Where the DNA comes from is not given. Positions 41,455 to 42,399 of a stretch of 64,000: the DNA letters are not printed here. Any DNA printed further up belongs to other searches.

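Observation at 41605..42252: CsrA-like RNA-binding domain fused to a response-regulator receiver domain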

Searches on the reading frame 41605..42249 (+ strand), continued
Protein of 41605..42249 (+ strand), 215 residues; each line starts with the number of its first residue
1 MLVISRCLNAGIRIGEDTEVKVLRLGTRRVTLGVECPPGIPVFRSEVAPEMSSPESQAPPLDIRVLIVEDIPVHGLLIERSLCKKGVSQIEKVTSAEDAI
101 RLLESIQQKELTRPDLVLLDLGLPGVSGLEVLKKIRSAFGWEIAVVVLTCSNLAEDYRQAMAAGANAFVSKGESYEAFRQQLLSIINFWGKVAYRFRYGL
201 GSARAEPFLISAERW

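Call 22: find_encoding_contigs(protein=window:41605-42249:+, flank=10000, max_places=5)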
Protein window:41605-42249:+ (215 aa): no gene with exactly this product is on record in the collection.

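Call 24: find_encoding_contigs(protein=P0001, flank=3000, max_places=3)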
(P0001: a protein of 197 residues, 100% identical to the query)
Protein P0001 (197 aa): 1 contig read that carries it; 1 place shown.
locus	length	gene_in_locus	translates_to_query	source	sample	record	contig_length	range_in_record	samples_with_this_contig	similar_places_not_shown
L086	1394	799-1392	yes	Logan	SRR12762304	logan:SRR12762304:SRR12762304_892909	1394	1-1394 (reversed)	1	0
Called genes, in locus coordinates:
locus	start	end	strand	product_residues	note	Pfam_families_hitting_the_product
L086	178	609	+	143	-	-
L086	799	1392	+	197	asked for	PF02599:CsrA, PF00072:Response_reg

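Call 37: search_solved_structures(query=window:41605-42249:+, max_evalue=0.001, show_alignments=3)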
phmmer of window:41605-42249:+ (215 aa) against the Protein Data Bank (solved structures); distinct sequences matched with E-value up to 0.001: 184 (the best 60 are shown).
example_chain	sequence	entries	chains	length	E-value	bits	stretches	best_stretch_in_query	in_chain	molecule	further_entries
9xzo_A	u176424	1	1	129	2.5e-15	59.9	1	64-186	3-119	De novo protein M1X0B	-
6xvu_A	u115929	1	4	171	1.6e-13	54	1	52-191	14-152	Response regulator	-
3kht_A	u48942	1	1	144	2.4e-12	50.1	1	64-192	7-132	Response regulator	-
8avv_A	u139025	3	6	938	4.8e-12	49.1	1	53-190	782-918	Bacteriophytochrome,Response regulator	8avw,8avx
5te9_A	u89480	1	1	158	7.5e-11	45.2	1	61-192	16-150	Response regulator receiver protein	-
3heb_A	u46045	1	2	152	3e-10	43.3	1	61-185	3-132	Response regulator receiver domain protein (CheY)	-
5ic5_A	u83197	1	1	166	6.9e-10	42.1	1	71-190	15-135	Candidate response regulator, CheY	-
8svz_A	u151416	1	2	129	1.3e-09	41.2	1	64-172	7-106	Two-component response regulator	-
6qrj_A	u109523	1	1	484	1.3e-09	41.2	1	62-182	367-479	Hybrid kinase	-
3f6c_A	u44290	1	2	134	3e-09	40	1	64-175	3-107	Positive transcription regulator evgA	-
1a04_A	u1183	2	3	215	4.6e-09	39.4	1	67-174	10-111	NITRATE/NITRITE RESPONSE REGULATOR PROTEIN NARL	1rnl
6azr_B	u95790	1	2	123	5.3e-09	39.2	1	64-187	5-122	Chemotaxis regulator-transmits chemoreceptor signals to flagelllar motor components CheY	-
5brj_A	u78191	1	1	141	5.5e-09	39.1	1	65-190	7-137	Two component response regulator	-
3dge_C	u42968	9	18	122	5.8e-09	39.1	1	64-187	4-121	Response regulator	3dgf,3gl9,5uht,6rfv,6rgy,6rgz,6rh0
5f64_A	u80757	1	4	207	9.2e-09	38.4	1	65-175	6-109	Positive transcription regulator EvgA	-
1k68_A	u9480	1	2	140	2.3e-08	37.1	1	64-192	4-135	Phytochrome Response Regulator RcpA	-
1i3c_A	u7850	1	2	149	1e-07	35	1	59-190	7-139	RESPONSE REGULATOR RCP1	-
1k66_A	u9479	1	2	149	2e-06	30.8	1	65-191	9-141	Phytochrome Response Regulator RcpB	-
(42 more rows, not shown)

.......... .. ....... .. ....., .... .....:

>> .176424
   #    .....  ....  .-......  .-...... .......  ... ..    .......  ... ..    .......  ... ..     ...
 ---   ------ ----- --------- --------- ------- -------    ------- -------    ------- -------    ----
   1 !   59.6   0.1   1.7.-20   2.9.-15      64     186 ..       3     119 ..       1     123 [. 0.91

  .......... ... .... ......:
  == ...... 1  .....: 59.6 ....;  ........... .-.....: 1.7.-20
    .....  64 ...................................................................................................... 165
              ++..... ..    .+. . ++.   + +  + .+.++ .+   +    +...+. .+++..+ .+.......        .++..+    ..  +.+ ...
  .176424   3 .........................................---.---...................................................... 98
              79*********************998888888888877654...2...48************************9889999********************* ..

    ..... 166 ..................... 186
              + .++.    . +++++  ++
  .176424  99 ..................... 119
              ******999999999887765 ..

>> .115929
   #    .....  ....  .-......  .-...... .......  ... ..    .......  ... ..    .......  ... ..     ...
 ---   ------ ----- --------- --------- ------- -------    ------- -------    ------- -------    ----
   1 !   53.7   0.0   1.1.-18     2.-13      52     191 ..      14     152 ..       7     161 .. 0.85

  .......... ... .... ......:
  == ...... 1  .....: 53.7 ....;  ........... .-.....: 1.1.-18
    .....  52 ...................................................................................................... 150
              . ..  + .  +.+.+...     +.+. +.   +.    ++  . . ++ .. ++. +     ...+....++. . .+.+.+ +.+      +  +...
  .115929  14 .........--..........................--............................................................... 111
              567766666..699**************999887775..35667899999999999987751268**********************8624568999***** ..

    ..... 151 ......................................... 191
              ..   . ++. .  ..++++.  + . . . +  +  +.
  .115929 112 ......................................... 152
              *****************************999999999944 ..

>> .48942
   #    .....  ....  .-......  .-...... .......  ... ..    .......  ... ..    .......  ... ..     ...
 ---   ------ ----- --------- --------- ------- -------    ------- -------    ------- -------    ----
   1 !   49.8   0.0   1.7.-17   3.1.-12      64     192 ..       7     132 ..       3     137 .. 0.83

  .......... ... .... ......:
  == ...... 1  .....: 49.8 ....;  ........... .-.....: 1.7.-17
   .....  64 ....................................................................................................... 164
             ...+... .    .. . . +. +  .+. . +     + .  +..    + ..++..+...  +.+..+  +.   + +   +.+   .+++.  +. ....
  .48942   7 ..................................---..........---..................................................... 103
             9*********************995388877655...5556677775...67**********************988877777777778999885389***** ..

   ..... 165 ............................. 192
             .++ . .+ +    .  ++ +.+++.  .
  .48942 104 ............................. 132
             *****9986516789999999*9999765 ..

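Call 40: predict_structure(alignment_id=A1)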
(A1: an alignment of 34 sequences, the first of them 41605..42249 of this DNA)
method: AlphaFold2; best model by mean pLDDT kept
length: 215 residues; sequences in the alignment: 34
mean_pLDDT: 79.3   pTM: 0.70
mean pLDDT of the five models: 79.3, 78.3, 77.3, 76.2, 75.3
residues with pLDDT >= 90: 83; 70-90: 77; 50-70: 28; < 50: 27
segments of 3 or more residues with pLDDT < 50: 1-3, 48-56, 202-207, 209-215
pLDDT, mean of each block of 10 residues (from residue 1): 52 70 70 78 58 52 94 94 92 96 95 95 90 95 91 84 90 84 88 76 44 28
secondary structure, 60 per line:
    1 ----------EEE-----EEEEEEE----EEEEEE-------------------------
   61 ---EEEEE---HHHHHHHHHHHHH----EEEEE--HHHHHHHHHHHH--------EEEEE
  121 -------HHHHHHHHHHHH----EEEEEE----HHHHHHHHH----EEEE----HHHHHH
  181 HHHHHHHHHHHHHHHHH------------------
elements in order: E11-13 E19-25 E30-35 E64-68 H72-84 E89-93 H96-107 E116-120 H128-139 E144-149 H154-162 E167-170 H175-197
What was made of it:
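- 41755..41796 (+): Pro/Ser/Glu-rich flexible linker, about residues 51-64. pLDDT is below 50 for residues 48-56 (call 40).
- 41797..42195 (+): Receiver (REC) domain, residues 65-197, Rcp1/phytochrome-response-regulator type with a long alpha5 ending in the 'FW' motif. AF2 pLDDT is 84-96 (call 40).
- On CsrA/RsmA family (PF02599): This is what a domain-swapped dimer modelled as a monomer would give (call 40).
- On Two-component response regulator (REC, PF00072): AF2 pLDDT is 84-96 with five strands and five helices (call 40).
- The AF2 monomer model is only moderately confident for the CsrA part, with pLDDT 52-78 (call 40).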

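Call 43: find_encoding_contigs(protein=P0011, flank=8000, max_places=2)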
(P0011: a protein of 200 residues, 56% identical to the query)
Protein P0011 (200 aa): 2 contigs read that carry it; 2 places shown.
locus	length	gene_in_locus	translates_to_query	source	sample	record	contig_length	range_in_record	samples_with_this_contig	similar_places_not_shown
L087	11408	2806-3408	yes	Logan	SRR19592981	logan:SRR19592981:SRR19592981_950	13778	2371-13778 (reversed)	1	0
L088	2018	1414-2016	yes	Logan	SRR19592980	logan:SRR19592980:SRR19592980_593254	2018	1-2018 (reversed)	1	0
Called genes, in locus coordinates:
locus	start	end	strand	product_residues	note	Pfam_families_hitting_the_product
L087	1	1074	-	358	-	?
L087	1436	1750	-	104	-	-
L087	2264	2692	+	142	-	PF00072:Response_reg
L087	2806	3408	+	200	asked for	PF02599:CsrA, PF00072:Response_reg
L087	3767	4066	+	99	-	PF02922:CBM_48, PF16760:CBM53 (weak), PF16561:AMPK1_CBM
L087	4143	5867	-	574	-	PF04616:Glyco_hydro_43, PF06439:3keto-disac_hyd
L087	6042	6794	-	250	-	PF08241:Methyltransf_11, PF08242:Methyltransf_12 (weak), PF13649:Methyltransf_25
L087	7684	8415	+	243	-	-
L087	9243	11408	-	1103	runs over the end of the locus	PF02837:Glyco_hydro_2_N, PF00703:Glyco_hydro_2, PF02836:Glyco_hydro_2_C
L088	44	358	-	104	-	-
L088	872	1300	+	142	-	PF00072:Response_reg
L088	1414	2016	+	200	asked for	PF02599:CsrA, PF00072:Response_reg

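Call 44: find_encoding_contigs(protein=P0016, flank=8000, max_places=2)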
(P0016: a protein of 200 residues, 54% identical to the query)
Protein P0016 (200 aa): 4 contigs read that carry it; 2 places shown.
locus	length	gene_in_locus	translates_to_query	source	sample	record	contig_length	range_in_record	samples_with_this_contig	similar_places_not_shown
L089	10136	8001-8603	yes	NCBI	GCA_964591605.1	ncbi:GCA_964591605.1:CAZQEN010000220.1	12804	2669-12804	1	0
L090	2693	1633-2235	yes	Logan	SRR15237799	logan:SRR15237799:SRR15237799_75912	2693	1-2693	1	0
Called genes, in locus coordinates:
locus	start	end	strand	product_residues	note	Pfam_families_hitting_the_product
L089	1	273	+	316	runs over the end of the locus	PF00294:PfkB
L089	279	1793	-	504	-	-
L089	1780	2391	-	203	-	PF01467:CTP_transf_like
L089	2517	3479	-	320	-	-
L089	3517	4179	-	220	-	PF00697:PRAI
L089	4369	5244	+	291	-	-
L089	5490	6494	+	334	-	PF01073:3Beta_HSD, PF01370:Epimerase, PF04321:RmlD_sub_bind, PF05368:NmrA, PF07993:NAD_binding_4 (faint), PF13460:NAD_binding_10, PF16363:GDP_Man_Dehyd (weak)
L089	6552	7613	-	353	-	PF01547:SBP_bac_1, PF13531:SBP_bac_11, PF13416:SBP_bac_8, PF13343:SBP_bac_6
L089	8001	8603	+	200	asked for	PF02599:CsrA, PF00072:Response_reg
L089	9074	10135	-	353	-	?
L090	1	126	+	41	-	?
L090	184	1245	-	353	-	PF01547:SBP_bac_1, PF13531:SBP_bac_11, PF13416:SBP_bac_8, PF13343:SBP_bac_6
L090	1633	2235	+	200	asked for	PF02599:CsrA, PF00072:Response_reg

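Call 53: fold_search(model_id=the predicted structure, library=pdb)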
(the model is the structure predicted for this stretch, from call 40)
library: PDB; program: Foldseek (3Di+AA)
matches with E <= 10: 1840; with E <= 0.001: 531
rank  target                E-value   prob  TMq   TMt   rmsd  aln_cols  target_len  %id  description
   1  6xvu_A                1.0e-09  1.00  0.55  0.83   1.5       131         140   30  Bacteriophytochrome response regulator from Deinococcus radiodurans (released 2021-06-30)
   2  6xvu_D                1.3e-09  1.00  0.55  0.82   1.6       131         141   31  Bacteriophytochrome response regulator from Deinococcus radiodurans (released 2021-06-30)
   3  8svz_B                1.5e-09  1.00  0.48  0.84   2.5       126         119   33  Structure of the Francisella response regulator KdpE receiver domain (released 2024-06-12)
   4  6xvu_C                1.7e-09  1.00  0.55  0.83   1.6       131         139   31  Bacteriophytochrome response regulator from Deinococcus radiodurans (released 2021-06-30)
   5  8phx_D                1.8e-09  1.00  0.53  0.85   2.3       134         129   25  Receiver Domain of the Hybrid Histidine Kinase Sln1 of Candida albicans (released 2024-07-03)
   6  8phx_B                2.7e-09  1.00  0.52  0.84   2.1       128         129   25  Receiver Domain of the Hybrid Histidine Kinase Sln1 of Candida albicans (released 2024-07-03)
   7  8svz_A                3.2e-09  1.00  0.51  0.88   2.0       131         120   32  Structure of the Francisella response regulator KdpE receiver domain (released 2024-06-12)
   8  8phx_C                3.2e-09  1.00  0.50  0.79   2.9       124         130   27  Receiver Domain of the Hybrid Histidine Kinase Sln1 of Candida albicans (released 2024-07-03)
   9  8phx_A                3.6e-09  1.00  0.52  0.84   2.2       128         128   25  Receiver Domain of the Hybrid Histidine Kinase Sln1 of Candida albicans (released 2024-07-03)
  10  1i3c_B                5.3e-09  1.00  0.54  0.82   2.4       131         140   27  RESPONSE REGULATOR FOR CYANOBACTERIAL PHYTOCHROME, RCP1 (released 2002-03-06)
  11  1jlk_B                7.3e-09  1.00  0.54  0.81   2.5       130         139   27  Crystal structure of the Mn(2+)-bound form of response regulator Rcp1 (released 2002-03-13)
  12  1k68_A                7.8e-09  1.00  0.52  0.78   2.5       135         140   29  Crystal Structure of the Phosphorylated Cyanobacterial Phytochrome Response Regulator RcpA (released 2003-12-16)
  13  3heb_A                9.4e-09  1.00  0.54  0.79   2.6       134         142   27  Crystal Structure of Response regulator receiver domain from Rhodospirillum rubrum (released 2009-05-19)
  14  3myy_A                1.0e-08  1.00  0.52  0.83   2.5       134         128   24  Structure of E. Coli CheY mutant A113P bound to Beryllium fluoride (released 2011-05-11)
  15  2r25_B                1.1e-08  1.00  0.52  0.82   2.2       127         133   26  Complex of YPD1 and SLN1-R1 with bound Mg2+ and BeF3- (released 2008-01-15)
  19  1k66_A                1.4e-08  1.00  0.55  0.77   2.3       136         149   25  Crystal Structure of the Cyanobacterial Phytochrome Response Regulator, RcpB (released 2003-12-16)
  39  1i3c_A                3.1e-08  1.00  0.54  0.78   2.6       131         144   27  RESPONSE REGULATOR FOR CYANOBACTERIAL PHYTOCHROME, RCP1 (released 2002-03-06)
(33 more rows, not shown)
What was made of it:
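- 41797..42195 (+): Best Foldseek match is 6xvu at rmsd 1.5 A over 131 columns, followed by 1i3c, 1k68 and 1k66 (call 53).
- On Two-component response regulator (REC, PF00072): Foldseek probability is 1.00 to many receivers (call 53).
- On Rcp1-type (phytochrome-associated) receiver subfamily: Matches to 6xvu, 3kht, 8avv, 1k68, 1i3c and 1k66 (calls 37, 53).
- Closest known: Rcp1 / RcpA / RcpB / Deinococcus bacteriophytochrome response regulator. Same: The receiver subtype is the same: 25-31% identity, rmsd 1.5-2.5 A, and a long alpha5 ending in the F-W motif (calls 37, 53).
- Receiver subtype by sequence and by fold: 6xvu, 1i3c, 1k68, 1k66 (calls 37, 53). Rcp1-type receivers normally act as stand-alone dimers (PDB matches in calls 37, 53).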

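Call 57: search_protein_representatives(alignment_id=A1)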
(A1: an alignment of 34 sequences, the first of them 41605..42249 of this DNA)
Query: 34 sequences, 198 profile positions. Proteins with E-value up to 0.001 (for the whole library): 854747; up to 1e-10: 153507; up to 1e-30: 1938. The best 150 are listed.
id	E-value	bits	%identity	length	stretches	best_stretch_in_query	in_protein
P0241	1.4e-82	292.3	-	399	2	1-193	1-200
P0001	4.2e-80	284.2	-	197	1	1-196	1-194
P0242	6.7e-74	264.0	-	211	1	1-194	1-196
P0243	9.3e-72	257.0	-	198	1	1-197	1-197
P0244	1.1e-67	243.7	-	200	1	1-197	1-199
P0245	3.2e-67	242.2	-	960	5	65-184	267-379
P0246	1.8e-65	236.5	-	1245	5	65-174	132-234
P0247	5.8e-64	231.6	-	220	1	1-197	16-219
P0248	1.1e-63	230.7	-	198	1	1-196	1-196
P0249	1.8e-62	226.7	-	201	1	1-197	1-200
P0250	2.6e-62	226.2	-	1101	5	65-185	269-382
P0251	4.0e-62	225.5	-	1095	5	65-184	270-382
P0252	3.5e-61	222.5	-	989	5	64-184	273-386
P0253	4.9e-61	222.0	-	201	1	1-197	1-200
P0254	1.2e-60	220.7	-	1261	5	54-188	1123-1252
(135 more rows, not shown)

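Call 64: find_encoding_contigs(protein=P0010, flank=3000, max_places=3)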
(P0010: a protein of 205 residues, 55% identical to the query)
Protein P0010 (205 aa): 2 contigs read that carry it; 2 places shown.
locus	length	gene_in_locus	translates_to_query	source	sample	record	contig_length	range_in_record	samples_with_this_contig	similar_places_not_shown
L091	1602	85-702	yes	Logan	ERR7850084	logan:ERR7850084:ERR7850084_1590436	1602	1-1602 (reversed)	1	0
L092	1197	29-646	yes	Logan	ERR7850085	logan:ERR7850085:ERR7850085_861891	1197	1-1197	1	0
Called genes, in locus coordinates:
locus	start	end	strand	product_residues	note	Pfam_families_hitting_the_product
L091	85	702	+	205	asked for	PF02599:CsrA, PF00072:Response_reg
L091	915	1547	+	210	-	-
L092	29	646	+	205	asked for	PF02599:CsrA, PF00072:Response_reg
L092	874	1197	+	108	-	?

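Call 73: find_related_loci(query=A1, collection=metagenome_contigs, flank=6000)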
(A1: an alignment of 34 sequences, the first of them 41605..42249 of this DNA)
Query A1 (215 aa) in metagenome_contigs; peptide patterns used: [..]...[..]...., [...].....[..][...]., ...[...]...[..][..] (x = any residue, [..] = any of these).
600 stretches matched a pattern (row limit reached: there are more); 507 encode a relative of the query (tblastn E <= 1e-3); the best 80 are kept; 80 distinct loci.
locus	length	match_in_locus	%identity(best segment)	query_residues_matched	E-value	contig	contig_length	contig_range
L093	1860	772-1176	36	65-193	3e-17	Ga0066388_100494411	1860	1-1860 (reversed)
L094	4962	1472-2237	37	53-178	2e-16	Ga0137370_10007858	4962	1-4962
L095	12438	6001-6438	36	53-192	5e-16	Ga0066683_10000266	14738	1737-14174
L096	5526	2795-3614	37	49-189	6e-16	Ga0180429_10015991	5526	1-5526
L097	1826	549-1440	37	59-197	7e-16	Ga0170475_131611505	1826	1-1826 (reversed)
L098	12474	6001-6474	33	39-195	1e-15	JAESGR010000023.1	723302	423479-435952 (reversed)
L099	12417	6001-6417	35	54-193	2e-15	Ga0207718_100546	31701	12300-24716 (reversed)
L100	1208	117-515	35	63-192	1e-15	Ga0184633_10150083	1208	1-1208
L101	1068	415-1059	35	63-189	2e-15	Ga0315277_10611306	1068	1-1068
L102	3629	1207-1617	37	51-189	4e-15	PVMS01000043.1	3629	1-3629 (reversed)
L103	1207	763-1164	33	63-193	3e-15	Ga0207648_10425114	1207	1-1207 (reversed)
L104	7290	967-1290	34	60-171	4e-15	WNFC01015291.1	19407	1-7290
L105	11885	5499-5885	34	63-189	4e-15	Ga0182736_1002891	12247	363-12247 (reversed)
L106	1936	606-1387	35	50-189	5e-15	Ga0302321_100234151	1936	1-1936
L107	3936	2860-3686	34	60-189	8e-15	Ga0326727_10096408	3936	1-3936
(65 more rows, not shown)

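Call 74: find_encoding_contigs(protein=P0241, flank=6000, max_places=2)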
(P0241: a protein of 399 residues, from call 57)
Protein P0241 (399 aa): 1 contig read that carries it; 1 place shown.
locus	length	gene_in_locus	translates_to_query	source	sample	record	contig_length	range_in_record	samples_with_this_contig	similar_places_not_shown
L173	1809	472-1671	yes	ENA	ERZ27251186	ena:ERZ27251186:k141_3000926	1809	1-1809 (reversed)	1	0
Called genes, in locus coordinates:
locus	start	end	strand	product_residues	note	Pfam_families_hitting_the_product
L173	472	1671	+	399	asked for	PF02599:CsrA, PF00072:Response_reg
